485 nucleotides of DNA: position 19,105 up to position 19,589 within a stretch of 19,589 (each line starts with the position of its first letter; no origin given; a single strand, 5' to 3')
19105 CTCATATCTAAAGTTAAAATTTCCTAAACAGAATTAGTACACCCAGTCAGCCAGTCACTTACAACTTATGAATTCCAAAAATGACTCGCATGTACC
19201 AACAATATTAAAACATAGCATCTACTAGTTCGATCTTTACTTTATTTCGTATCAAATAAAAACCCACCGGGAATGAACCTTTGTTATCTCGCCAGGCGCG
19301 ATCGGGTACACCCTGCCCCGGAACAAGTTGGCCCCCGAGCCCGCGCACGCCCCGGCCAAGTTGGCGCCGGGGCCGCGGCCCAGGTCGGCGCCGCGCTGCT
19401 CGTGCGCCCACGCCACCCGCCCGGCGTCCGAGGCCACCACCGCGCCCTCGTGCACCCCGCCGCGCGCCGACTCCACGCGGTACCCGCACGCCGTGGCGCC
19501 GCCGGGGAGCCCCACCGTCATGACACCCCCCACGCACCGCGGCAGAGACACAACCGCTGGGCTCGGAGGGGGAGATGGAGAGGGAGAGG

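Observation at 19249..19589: Sharp compositional break to ~75-80% GC with a high-GC3 ORF at the window edge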

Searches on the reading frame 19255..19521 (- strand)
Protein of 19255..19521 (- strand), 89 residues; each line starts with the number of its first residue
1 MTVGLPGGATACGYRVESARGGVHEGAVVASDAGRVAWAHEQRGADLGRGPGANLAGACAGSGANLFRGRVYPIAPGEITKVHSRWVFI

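Call 14: find_related_loci(query=window:19255-19521:-, collection=genome_contigs, flank=5000)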
Query window:19255-19521:- (89 aa) in genome_contigs; peptide patterns used: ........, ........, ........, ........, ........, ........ (x = any residue, [..] = any of these).
600 stretches matched a pattern, but none encodes a relative of the query by tblastn (E <= 1e-3).

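Call 39: find_related_loci(query=window:19279-19521:-, collection=metagenome_contigs, flank=5000)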
Query window:19279-19521:- (81 aa) in metagenome_contigs; peptide patterns used: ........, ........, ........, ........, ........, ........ (x = any residue, [..] = any of these).
600 stretches matched a pattern, but none encodes a relative of the query by tblastn (E <= 1e-3).

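Call 56: find_related_loci(query=window:19279-19521:-, collection=viral_contigs, flank=3000)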
Query window:19279-19521:- (81 aa) in viral_contigs; peptide patterns used: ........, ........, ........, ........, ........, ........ (x = any residue, [..] = any of these).
38 stretches matched a pattern, but none encodes a relative of the query by tblastn (E <= 1e-3).

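Call 59: find_encoding_contigs(protein=window:19255-19521:-, flank=10000)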
Protein seq(89 aa) (89 aa): no gene with exactly this product is on record in the collection.

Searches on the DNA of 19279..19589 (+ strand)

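Call 34: search_dna_similar(query=window:19279-19589:+, collection=plasmids, mode=distant, max_evalue=0.01, max_rows=10)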
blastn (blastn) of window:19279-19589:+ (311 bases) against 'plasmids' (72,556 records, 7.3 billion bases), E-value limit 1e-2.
Records with a match: 8; places in all: 8; records where one place covers at least 80% of the query: 0.
Best place of each record, by identity: 90-95% 4; 80-90% 1; 60-80% 3.
By first word of the organism name: Streptomyces 6; Burkholderia 1; Hymenobacter 1.
By predicted mobility (MOB-suite, as given by PLSDB): non-mobilizable 6; mobilizable 2.
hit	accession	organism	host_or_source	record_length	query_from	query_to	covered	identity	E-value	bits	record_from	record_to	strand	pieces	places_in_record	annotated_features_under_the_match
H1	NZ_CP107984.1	Streptomyces sp. NBC_00354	-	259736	75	192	38%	71.9%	6e-3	49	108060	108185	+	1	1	type I polyketide synthase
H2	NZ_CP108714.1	Streptomyces sp. NBC_01001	-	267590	75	192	38%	71.9%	6e-3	49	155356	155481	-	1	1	type I polyketide synthase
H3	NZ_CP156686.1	Burkholderia stagnalis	Bacterial cells,soils collected in ...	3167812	52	129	25%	76.3%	5e-4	53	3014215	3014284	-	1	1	none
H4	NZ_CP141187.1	Hymenobacter sp. GOD-10R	single cell,Crepidiastrum sonchifolium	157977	139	187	16%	83.7%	6e-3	48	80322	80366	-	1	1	alpha/beta fold hydrolase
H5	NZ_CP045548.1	Streptomyces sp. SYP-A7193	cell culture,soil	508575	146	176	10%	93.5%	6e-3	48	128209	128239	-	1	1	ABC transporter ATP-binding protein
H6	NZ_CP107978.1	Streptomyces coelicoflavus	-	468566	146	176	10%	93.5%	6e-3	48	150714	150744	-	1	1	ABC transporter ATP-binding protein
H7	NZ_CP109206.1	Streptomyces anthocyanicus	-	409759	146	176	10%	93.5%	6e-3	48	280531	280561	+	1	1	ABC transporter ATP-binding protein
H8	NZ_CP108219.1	Streptomyces coelicoflavus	-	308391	146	176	10%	93.5%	6e-3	48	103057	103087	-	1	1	ABC transporter ATP-binding protein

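Call 35: search_dna_similar(query=window:19279-19589:+, collection=phages, mode=distant, max_evalue=0.01, max_rows=10)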
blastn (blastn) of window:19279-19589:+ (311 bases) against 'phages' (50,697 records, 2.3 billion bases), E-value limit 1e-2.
Records with a match: 2; places in all: 2; records where one place covers at least 80% of the query: 0.
Best place of each record, by identity: 60-80% 2.
By first word of the organism name: Haloarcula 2.
By host as written in the record: Haloarcula hispanica 2.
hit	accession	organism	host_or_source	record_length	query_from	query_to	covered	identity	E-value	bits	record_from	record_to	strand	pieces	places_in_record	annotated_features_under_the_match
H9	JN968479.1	Haloarcula hispanica icosahedral virus 2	Haloarcula hispanica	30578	165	235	23%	74.7%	7e-3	46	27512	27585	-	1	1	putative protein 41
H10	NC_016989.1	Haloarcula hispanica icosahedral virus 2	Haloarcula hispanica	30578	165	235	23%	74.7%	7e-3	46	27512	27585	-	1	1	putative protein 41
